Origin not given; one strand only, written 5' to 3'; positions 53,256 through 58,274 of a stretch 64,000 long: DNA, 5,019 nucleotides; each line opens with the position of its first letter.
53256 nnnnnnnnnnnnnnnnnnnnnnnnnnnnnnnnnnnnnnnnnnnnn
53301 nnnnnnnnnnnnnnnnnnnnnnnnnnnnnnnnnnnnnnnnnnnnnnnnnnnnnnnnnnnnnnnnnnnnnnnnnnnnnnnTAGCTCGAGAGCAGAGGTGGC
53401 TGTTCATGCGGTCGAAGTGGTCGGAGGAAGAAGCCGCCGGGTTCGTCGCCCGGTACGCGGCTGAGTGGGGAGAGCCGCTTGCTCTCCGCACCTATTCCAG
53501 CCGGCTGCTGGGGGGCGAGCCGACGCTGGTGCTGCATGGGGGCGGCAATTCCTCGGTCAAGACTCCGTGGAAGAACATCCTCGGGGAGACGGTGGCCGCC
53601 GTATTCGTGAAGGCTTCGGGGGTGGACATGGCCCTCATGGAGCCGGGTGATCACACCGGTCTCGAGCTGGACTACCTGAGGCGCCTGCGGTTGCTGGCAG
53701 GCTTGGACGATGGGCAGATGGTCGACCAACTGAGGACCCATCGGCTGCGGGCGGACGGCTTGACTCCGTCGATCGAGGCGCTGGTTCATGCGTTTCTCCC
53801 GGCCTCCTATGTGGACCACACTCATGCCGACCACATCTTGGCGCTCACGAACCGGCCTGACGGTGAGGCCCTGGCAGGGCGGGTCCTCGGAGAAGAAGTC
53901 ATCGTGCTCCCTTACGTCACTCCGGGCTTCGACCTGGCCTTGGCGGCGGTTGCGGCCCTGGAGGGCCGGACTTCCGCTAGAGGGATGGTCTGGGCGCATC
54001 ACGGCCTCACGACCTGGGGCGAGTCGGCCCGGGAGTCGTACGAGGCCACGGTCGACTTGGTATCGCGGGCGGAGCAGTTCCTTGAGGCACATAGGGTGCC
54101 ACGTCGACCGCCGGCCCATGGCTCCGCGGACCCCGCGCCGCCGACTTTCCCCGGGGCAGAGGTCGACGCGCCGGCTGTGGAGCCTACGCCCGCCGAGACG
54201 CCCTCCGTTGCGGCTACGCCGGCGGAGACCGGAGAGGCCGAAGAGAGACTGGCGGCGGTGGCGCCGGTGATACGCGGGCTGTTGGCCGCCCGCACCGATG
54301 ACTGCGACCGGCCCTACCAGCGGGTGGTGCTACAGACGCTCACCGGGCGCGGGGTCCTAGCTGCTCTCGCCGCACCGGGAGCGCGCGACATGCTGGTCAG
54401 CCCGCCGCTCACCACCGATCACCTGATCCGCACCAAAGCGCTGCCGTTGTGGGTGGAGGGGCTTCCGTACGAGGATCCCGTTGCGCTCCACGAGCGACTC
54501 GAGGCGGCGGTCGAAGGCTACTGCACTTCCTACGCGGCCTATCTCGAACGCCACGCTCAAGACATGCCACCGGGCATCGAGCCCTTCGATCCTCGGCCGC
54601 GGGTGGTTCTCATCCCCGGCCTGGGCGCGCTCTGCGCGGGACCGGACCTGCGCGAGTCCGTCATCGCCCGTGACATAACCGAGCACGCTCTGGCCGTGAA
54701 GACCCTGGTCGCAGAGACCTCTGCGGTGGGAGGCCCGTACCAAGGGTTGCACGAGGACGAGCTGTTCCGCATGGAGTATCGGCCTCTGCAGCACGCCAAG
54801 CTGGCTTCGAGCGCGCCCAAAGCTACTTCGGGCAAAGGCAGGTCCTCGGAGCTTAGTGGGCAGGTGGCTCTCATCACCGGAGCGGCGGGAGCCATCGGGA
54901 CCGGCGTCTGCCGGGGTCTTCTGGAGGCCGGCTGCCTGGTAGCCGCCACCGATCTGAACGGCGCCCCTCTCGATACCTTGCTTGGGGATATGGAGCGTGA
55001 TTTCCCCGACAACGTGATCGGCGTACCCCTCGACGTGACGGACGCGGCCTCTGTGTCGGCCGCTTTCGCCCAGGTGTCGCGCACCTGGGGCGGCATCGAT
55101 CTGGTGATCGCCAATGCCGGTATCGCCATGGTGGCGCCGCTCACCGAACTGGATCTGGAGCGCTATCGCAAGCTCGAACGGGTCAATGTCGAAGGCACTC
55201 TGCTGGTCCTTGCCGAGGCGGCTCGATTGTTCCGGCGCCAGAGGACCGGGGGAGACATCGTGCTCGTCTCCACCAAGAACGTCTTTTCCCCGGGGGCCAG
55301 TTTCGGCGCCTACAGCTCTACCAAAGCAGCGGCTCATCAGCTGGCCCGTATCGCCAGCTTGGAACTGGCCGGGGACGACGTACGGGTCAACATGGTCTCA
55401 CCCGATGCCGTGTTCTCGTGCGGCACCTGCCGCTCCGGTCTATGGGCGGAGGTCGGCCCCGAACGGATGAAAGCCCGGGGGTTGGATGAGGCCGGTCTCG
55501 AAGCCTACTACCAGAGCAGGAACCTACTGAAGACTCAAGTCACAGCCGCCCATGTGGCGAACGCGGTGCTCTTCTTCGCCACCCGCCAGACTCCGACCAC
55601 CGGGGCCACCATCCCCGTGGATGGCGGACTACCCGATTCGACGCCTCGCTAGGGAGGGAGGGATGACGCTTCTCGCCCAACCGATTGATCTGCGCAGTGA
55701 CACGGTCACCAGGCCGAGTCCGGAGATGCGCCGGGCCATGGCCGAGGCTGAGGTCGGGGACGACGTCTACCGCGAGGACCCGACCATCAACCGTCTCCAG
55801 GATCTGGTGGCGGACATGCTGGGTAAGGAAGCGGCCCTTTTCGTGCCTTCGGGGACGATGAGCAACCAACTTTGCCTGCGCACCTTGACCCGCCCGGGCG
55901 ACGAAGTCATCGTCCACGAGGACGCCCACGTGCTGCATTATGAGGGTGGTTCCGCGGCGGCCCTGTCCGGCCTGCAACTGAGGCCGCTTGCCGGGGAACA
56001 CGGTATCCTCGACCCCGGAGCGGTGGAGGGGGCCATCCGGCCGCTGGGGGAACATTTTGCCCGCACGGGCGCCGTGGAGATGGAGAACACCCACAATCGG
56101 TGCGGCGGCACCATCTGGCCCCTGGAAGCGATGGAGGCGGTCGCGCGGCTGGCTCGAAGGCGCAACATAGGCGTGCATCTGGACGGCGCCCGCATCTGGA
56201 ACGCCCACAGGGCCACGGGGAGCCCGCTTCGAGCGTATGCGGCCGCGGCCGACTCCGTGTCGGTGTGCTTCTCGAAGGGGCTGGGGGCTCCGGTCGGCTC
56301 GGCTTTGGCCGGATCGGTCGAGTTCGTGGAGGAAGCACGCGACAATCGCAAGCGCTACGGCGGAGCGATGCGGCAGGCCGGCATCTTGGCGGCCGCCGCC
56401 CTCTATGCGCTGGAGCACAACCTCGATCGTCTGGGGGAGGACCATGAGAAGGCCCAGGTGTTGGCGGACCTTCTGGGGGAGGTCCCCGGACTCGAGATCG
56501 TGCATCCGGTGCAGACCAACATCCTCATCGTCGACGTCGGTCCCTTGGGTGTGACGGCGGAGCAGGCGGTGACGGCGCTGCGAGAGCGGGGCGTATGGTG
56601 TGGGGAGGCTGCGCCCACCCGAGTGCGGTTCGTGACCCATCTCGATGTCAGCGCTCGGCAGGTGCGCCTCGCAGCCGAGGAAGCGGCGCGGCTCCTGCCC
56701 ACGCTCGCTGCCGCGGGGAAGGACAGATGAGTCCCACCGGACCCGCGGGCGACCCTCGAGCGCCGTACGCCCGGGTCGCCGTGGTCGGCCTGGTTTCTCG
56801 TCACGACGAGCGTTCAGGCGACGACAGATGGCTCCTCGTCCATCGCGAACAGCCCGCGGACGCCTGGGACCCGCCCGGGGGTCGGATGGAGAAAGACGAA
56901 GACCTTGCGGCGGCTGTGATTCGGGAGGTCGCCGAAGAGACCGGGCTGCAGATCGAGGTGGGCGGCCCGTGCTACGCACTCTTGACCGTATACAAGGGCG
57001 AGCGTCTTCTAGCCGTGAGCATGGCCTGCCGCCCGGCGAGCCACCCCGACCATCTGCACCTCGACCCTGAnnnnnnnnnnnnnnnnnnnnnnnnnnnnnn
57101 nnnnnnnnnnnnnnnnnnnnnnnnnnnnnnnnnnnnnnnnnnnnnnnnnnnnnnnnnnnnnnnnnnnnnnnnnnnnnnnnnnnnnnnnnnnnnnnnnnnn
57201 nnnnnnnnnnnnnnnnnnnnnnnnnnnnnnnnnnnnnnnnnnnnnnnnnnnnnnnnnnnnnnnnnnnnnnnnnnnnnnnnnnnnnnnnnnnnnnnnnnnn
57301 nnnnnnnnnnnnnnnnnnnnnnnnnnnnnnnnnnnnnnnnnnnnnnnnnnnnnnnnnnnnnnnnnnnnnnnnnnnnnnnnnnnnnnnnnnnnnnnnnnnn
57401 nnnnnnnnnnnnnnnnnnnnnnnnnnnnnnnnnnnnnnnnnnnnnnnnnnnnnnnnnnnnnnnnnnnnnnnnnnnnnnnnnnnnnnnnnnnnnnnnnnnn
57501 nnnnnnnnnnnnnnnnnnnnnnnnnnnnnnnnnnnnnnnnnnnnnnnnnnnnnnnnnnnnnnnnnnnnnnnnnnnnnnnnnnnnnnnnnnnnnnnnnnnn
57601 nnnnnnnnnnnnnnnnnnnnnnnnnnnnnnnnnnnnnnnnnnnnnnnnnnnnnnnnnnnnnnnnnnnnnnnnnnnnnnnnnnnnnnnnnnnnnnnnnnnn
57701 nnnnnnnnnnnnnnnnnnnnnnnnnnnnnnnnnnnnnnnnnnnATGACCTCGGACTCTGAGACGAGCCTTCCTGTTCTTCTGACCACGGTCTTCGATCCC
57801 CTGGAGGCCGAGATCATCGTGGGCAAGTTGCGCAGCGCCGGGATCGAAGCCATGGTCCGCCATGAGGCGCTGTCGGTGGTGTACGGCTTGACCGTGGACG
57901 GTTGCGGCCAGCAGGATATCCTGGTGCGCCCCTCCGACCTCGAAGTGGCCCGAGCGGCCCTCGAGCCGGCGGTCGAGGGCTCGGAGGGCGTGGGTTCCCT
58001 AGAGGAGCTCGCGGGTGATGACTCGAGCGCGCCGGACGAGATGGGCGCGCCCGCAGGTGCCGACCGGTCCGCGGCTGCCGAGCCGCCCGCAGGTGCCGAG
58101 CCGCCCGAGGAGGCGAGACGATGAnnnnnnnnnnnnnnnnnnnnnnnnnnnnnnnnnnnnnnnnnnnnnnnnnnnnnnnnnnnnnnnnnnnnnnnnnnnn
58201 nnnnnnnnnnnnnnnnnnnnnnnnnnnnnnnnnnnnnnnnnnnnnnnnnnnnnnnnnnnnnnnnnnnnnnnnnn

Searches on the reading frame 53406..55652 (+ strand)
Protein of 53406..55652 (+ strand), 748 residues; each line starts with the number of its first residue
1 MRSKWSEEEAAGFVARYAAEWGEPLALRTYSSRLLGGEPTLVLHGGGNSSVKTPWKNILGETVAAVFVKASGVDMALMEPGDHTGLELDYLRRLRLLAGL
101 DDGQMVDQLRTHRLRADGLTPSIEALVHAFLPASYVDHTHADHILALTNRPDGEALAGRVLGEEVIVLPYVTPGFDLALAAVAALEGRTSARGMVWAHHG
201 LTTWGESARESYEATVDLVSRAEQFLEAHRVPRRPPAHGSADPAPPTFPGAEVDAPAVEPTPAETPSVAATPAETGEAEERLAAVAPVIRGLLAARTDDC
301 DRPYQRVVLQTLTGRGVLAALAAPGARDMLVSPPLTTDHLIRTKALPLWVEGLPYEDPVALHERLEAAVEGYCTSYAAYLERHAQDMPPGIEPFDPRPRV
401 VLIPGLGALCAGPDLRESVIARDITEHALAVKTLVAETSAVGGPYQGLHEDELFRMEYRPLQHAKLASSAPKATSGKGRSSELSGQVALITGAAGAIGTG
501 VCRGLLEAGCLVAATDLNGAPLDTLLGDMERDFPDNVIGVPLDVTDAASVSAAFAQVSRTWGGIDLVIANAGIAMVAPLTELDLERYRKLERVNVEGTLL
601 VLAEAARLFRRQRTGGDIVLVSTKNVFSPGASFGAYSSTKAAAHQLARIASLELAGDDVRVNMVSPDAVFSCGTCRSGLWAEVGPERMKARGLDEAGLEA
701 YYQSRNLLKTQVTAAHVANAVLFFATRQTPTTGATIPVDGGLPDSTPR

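Call 22: search_protein_families(library=pfam, proteins=[window:53406-55652:+], max_evalue=0.0001)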
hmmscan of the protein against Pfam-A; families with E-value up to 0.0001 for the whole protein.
window:53406-55652:+ (748 aa): 5 families
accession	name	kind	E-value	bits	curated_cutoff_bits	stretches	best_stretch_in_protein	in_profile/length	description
PF00106.31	adh_short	-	2.7e-39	135.1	26.6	1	486-669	1-182/195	short chain dehydrogenase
PF13561.12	adh_short_C2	-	1.4e-36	126.7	27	1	492-742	1-235/236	Enoyl-(Acyl carrier protein) reductase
PF00596.27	Aldolase_II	-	1e-20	74.9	22.2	1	36-224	11-181/183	Class II Aldolase and Adducin N-terminal domain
PF08659.16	KR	-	1.1e-06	29.2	22.6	1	488-601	3-119/180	KR domain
PF01370.27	Epimerase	-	3.6e-05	23.7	20.9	1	488-639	1-145/240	NAD dependent epimerase/dehydratase family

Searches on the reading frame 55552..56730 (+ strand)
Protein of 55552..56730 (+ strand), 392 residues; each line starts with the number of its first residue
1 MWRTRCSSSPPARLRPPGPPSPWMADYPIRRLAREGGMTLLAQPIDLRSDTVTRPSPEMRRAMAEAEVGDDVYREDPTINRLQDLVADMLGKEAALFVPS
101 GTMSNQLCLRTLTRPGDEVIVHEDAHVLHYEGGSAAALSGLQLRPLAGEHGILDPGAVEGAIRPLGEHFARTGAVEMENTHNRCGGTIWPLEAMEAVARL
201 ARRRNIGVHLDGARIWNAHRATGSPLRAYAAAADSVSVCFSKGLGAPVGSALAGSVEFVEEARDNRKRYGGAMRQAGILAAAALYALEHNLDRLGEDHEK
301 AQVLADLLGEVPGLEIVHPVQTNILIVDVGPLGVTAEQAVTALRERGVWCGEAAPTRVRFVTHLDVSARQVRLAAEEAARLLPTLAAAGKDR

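Call 22: search_protein_families(library=pfam, proteins=[window:55552-56730:+], max_evalue=0.0001)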
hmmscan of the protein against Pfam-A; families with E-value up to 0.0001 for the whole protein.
window:55552-56730:+ (392 aa): 3 families
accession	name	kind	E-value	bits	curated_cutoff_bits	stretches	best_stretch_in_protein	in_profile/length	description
PF01212.27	Beta_elim_lyase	-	1.3e-102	343.5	27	1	46-329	1-285/288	Beta-eliminating lyase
PF00155.27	Aminotran_1_2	-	4.5e-14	52.8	19.7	1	53-362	17-346/361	Aminotransferase class I and II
PF00266.25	Aminotran_5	-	7.1e-05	22.4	21.5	0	82-214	48-178/371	Aminotransferase class-V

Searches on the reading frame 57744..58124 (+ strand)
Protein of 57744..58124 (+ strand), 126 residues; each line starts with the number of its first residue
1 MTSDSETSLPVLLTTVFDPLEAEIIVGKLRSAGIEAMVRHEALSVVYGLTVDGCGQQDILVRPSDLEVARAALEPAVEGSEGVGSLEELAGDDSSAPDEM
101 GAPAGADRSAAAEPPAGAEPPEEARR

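Call 19: search_protein_families(library=pfam, proteins=[window:57744-58124:+], max_evalue=0.001)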
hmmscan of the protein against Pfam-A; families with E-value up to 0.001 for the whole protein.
window:57744-58124:+ (126 aa): 1 family
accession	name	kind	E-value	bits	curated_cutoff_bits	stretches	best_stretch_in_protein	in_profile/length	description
PF09413.15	DUF2007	-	3.9e-06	27.4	25.7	1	13-74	4-63/66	Putative prokaryotic signal transducing protein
